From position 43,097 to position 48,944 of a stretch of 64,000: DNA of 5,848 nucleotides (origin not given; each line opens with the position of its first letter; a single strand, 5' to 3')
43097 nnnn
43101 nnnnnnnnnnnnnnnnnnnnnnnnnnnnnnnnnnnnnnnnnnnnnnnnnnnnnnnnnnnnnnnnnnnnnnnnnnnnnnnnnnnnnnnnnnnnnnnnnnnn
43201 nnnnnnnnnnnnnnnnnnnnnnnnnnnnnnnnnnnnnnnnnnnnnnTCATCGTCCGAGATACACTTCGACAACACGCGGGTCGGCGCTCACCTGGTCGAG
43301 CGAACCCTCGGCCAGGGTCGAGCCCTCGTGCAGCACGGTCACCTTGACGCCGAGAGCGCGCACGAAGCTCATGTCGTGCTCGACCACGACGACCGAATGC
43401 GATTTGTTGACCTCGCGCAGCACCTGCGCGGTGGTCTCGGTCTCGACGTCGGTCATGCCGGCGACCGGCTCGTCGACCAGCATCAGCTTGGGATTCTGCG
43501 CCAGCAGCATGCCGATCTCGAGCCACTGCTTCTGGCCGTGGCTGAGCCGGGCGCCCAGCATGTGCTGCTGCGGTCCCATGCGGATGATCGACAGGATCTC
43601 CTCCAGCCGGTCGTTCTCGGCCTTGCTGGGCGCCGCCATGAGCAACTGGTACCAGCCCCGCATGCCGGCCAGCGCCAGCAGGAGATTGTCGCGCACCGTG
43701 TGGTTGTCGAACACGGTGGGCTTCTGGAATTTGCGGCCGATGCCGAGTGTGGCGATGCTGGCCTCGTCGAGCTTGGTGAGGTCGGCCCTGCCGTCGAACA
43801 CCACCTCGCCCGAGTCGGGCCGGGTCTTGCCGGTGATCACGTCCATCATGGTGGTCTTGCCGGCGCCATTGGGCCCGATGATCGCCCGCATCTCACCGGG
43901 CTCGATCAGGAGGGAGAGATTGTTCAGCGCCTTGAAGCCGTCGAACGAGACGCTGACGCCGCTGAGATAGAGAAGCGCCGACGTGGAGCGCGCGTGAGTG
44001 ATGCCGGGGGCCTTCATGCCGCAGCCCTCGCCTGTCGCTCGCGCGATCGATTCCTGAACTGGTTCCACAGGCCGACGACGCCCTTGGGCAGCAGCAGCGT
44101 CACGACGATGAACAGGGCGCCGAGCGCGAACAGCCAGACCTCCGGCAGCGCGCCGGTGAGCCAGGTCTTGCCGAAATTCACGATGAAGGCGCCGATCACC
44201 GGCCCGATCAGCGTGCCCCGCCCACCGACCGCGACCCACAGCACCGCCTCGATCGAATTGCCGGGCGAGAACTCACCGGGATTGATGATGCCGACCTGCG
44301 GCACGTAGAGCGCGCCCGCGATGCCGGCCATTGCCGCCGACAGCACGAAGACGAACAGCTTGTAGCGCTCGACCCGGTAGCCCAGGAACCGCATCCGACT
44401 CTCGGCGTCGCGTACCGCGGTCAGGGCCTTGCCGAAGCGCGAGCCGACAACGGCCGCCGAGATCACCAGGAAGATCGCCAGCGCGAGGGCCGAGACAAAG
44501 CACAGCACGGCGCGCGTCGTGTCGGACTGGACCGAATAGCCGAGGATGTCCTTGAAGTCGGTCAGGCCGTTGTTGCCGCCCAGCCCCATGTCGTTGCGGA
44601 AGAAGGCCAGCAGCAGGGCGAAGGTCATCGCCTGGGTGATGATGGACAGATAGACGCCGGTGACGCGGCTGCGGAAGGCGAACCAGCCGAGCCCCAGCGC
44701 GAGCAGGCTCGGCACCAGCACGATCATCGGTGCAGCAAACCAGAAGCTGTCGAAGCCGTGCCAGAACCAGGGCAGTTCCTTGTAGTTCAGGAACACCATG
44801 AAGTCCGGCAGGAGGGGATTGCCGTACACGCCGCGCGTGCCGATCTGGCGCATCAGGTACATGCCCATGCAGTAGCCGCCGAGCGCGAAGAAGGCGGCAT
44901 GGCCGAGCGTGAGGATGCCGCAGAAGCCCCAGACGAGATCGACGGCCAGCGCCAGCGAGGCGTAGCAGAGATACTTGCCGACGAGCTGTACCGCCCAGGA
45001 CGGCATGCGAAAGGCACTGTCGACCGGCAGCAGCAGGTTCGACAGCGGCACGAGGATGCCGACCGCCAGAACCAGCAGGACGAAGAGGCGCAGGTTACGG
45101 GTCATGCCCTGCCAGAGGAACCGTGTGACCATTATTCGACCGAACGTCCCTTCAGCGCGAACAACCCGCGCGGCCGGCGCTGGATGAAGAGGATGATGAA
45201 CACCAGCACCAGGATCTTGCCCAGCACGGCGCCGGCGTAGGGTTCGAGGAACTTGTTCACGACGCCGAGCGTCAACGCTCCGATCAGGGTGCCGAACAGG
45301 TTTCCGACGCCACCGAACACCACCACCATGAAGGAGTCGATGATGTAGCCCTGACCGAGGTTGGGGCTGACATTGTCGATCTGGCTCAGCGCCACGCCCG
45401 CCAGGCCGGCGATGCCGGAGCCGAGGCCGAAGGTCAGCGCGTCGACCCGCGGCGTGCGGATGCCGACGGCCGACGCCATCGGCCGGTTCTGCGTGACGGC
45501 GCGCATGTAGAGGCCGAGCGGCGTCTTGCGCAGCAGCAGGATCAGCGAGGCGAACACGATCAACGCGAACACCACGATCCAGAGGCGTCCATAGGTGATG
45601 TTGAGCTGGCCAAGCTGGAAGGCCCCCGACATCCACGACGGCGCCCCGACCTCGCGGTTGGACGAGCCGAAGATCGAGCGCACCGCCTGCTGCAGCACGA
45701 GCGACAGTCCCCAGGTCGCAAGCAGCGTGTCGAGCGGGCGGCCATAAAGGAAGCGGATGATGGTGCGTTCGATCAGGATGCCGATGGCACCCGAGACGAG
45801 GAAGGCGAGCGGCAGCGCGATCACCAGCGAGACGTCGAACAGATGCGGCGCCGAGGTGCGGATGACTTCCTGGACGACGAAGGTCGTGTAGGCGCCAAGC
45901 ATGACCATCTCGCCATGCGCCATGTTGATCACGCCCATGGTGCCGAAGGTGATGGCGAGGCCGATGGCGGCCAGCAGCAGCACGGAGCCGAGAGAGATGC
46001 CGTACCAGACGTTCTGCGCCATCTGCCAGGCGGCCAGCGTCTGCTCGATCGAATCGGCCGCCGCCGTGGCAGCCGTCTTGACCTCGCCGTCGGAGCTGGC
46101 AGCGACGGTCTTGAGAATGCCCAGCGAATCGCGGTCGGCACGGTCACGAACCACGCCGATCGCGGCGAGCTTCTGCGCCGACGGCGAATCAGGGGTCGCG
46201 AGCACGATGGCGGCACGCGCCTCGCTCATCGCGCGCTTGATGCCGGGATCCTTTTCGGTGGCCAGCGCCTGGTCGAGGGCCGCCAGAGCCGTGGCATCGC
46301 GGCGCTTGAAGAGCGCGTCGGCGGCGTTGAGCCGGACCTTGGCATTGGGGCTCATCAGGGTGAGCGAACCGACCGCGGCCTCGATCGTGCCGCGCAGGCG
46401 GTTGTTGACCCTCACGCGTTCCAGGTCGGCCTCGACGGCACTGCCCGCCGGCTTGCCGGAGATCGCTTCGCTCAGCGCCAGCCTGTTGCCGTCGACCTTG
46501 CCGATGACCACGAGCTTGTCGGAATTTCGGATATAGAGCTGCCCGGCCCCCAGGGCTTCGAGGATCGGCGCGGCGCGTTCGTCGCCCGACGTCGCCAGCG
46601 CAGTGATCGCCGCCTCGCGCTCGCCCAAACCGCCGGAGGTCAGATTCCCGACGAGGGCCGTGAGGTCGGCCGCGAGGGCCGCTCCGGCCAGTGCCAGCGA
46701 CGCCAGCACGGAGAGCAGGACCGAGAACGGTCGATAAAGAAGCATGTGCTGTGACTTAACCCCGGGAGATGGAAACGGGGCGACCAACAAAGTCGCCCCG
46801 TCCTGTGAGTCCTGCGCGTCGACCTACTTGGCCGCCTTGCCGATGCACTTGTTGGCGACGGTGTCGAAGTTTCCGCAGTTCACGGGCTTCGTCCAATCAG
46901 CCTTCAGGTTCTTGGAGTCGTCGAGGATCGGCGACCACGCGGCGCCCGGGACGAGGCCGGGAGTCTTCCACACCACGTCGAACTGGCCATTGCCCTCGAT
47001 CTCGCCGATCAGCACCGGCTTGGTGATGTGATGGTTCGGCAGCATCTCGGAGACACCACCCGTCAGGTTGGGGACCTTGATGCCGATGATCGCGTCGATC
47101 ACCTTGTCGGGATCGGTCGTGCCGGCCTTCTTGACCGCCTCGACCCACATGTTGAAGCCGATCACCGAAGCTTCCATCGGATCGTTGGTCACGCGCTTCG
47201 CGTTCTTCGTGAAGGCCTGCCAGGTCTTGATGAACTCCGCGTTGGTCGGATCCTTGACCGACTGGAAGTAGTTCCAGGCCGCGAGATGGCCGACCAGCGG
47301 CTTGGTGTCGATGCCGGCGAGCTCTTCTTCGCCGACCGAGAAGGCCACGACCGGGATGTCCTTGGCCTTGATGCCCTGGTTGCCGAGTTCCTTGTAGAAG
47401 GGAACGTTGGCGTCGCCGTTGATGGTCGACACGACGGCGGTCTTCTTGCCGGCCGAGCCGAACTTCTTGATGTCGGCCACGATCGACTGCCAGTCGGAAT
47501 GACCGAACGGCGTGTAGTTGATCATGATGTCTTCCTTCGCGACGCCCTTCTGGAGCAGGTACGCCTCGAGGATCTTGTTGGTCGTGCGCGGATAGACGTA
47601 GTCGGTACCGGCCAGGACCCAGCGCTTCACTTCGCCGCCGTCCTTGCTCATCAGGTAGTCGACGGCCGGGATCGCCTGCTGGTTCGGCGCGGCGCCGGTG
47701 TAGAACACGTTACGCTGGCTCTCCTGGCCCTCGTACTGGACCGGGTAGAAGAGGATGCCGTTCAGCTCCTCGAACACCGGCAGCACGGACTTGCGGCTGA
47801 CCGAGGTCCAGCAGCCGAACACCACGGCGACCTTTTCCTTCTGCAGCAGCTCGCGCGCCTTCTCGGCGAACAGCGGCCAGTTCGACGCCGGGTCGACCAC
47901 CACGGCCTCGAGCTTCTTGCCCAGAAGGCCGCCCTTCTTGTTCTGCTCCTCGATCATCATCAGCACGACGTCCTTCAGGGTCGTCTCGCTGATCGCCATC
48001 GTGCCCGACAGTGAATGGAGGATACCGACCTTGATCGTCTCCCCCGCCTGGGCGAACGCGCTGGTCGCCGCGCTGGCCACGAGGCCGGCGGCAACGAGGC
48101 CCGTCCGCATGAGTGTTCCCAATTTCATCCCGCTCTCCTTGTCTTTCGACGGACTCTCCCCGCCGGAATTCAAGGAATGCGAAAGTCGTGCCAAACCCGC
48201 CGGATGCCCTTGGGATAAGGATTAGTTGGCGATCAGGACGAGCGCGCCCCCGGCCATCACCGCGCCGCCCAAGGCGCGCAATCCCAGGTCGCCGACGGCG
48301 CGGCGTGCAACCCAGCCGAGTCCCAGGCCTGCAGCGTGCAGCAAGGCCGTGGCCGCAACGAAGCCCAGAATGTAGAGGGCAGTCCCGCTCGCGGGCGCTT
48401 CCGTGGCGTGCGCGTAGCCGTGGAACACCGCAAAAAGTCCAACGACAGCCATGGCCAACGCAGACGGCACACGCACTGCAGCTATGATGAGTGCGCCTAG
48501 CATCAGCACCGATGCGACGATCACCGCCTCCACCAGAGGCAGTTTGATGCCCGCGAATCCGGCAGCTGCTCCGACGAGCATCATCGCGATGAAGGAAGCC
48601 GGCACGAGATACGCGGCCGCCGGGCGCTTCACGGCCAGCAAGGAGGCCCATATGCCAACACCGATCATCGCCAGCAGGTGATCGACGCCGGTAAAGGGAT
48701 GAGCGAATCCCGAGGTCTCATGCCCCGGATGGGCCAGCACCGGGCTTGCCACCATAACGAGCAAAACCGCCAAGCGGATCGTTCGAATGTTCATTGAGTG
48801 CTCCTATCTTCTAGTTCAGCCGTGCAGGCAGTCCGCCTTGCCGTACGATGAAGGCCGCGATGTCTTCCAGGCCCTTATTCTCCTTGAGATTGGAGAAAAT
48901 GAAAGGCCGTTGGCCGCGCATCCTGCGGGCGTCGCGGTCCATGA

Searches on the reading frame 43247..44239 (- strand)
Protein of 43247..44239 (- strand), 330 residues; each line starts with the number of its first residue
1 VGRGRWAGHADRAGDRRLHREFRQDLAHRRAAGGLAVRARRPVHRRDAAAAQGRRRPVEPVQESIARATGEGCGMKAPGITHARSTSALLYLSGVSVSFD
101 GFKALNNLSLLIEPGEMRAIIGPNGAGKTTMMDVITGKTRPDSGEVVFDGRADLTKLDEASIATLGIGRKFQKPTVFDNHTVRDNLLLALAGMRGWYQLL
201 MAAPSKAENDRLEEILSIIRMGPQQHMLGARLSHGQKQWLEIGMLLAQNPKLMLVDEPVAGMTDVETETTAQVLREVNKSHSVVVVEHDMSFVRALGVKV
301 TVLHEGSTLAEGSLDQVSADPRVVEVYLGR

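Call 44: search_protein_families(library=ncbifam, proteins=[window:43247-44239:-], max_evalue=1e-10)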
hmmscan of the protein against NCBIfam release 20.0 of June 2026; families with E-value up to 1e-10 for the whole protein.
window:43247-44239:- (330 aa): 160 families (the best 25 are shown)
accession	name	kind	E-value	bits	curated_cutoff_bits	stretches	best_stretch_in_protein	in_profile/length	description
TIGR03411.1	urea_trans_UrtD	equivalog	1.3e-110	368.8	304.1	1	89-330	2-242/242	urea ABC transporter ATP-binding protein UrtD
NF008449.1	PRK11300.1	equivalog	4.6e-43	147.3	362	1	87-329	3-253/255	high-affinity branched-chain amino acid ABC transporter ATP-binding protein LivG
TIGR04406.1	LPS_export_lptB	equivalog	3.7e-35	121.3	240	1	93-329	5-234/239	LPS export ABC transporter ATP-binding protein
NF007253.0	PRK09700.1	equivalog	5e-33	114.5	772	1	89-330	5-244/510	D-allose ABC transporter ATP-binding protein AlsA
NF008030.0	PRK10762.1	equivalog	1.2e-32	113.4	745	1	87-330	2-240/501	ribose ABC transporter ATP-binding protein RbsA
TIGR03410.1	urea_trans_UrtE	equivalog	6.6e-32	110.8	285.8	1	92-319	3-221/230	urea ABC transporter ATP-binding subunit UrtE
NF008442.0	PRK11288.1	equivalog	4e-31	107.9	689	1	85-329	3-242/504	L-arabinose ABC transporter ATP-binding protein AraG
TIGR03375.1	type_I_sec_LssB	subfamily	5.1e-31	107.7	693.1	1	92-318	468-689/696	type I secretion system permease/ATPase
TIGR02315.1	ABC_phnC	equivalog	6.4e-31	107.6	266.1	1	91-319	3-235/243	phosphonate ABC transporter ATP-binding protein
TIGR01188.1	drrA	subfamily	1e-30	107.1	312.45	1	99-317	3-211/302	daunorubicin resistance ABC transporter, ATP-binding protein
NF047930.1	ABC_ATP_B6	equivalog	1.3e-30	106.5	670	1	91-318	4-224/510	putative B6 ABC transporter ATP-binding protein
NF011967.0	PRK15439.1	equivalog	1.6e-30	106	586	1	84-320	6-230/510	autoinducer 2 ABC transporter ATP-binding protein LsrA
TIGR00968.1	3a0106s01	subfamily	1.8e-30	106.2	342.75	1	93-322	4-223/237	sulfate ABC transporter ATP-binding protein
TIGR02673.1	FtsE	equivalog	1.9e-29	102.9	264.85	1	92-306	4-213/214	cell division ATP-binding protein FtsE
TIGR02857.1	CydD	equivalog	7.4e-29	101.1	435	1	85-296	320-523/529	thiol reductant ABC exporter subunit CydD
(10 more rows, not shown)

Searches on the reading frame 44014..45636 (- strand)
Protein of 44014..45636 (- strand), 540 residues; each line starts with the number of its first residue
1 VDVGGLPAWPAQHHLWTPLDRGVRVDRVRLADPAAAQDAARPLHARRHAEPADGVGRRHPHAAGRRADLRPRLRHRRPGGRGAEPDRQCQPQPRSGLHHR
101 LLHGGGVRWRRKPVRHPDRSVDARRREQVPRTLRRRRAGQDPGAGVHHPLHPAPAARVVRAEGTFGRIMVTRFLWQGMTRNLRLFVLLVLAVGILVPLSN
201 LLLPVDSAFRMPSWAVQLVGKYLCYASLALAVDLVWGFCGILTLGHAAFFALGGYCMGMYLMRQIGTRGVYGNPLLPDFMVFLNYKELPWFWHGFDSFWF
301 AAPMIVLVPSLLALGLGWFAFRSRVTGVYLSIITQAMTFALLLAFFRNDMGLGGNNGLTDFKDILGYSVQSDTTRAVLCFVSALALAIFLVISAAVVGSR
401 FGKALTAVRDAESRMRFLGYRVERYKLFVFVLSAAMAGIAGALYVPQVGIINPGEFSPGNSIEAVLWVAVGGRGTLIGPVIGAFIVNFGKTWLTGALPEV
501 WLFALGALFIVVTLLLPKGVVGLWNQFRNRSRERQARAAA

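Call 44: search_protein_families(library=ncbifam, proteins=[window:44014-45636:-], max_evalue=1e-10)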
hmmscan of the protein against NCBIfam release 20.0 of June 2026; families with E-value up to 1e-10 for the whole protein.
window:44014-45636:- (540 aa): 3 families
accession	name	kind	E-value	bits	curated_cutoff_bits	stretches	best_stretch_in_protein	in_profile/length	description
TIGR03408.1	urea_trans_UrtC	equivalog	2.5e-130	434.8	296.2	1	210-523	3-313/313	urea ABC transporter permease subunit UrtC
TIGR03727.1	urea_t_UrtC_arc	equivalog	5.2e-40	137.5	575.55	1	304-535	111-352/369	urea ABC transporter, permease protein UrtC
NF008450.0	PRK11301.1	subfamily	3.7e-19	69.5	366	1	355-521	241-406/418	high-affinity branched-chain amino acid ABC transporter permease LivM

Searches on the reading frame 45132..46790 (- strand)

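Call 44: search_protein_families(library=ncbifam, proteins=[window:45132-46790:-], max_evalue=1e-10)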
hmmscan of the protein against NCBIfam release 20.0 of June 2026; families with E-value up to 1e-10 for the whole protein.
window:45132-46790:- (552 aa): 3 families
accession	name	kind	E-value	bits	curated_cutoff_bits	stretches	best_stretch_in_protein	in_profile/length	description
TIGR03409.1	urea_trans_UrtB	equivalog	1.7e-129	431.6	250.3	1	259-549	2-291/291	urea ABC transporter permease subunit UrtB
TIGR03622.1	urea_t_UrtB_arc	equivalog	2e-53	181.6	374.25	1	270-544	13-277/284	urea ABC transporter, permease protein UrtB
NF008011.0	PRK10740.1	equivalog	8.2e-31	107.8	379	1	257-543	8-299/308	high-affinity branched-chain amino acid ABC transporter permease LivH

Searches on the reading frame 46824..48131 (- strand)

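Call 44: search_protein_families(library=ncbifam, proteins=[window:46824-48131:-], max_evalue=1e-10)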
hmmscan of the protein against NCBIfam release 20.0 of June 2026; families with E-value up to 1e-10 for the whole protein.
window:46824-48131:- (435 aa): 2 families
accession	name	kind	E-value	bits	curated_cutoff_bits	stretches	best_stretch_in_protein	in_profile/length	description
TIGR03407.1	urea_ABC_UrtA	exception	6e-169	561.7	492.75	1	33-400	1-361/361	urea ABC transporter substrate-binding protein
TIGR03669.1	urea_ABC_arch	equivalog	4e-39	134.7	494.8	1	33-386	1-344/375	urea ABC transporter substrate-binding protein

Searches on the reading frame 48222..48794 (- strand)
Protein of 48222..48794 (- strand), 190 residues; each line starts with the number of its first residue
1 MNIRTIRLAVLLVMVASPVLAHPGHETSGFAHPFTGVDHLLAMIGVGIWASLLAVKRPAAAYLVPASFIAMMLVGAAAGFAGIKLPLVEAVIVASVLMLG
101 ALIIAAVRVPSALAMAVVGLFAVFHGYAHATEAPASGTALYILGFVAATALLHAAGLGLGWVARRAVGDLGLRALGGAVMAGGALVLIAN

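Call 3: search_protein_families(library=pfam, proteins=[window:48222-48794:-])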
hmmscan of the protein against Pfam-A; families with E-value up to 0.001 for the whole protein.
window:48222-48794:- (190 aa): 2 families
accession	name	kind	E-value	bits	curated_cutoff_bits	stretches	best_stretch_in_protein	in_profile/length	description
PF04955.18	HupE_UreJ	-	1.2e-49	168.6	23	1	11-184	2-177/179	HupE / UreJ protein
PF13795.12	HupE_UreJ_2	-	7.5e-05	22.9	24.5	1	28-132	4-112/156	HupE / UreJ protein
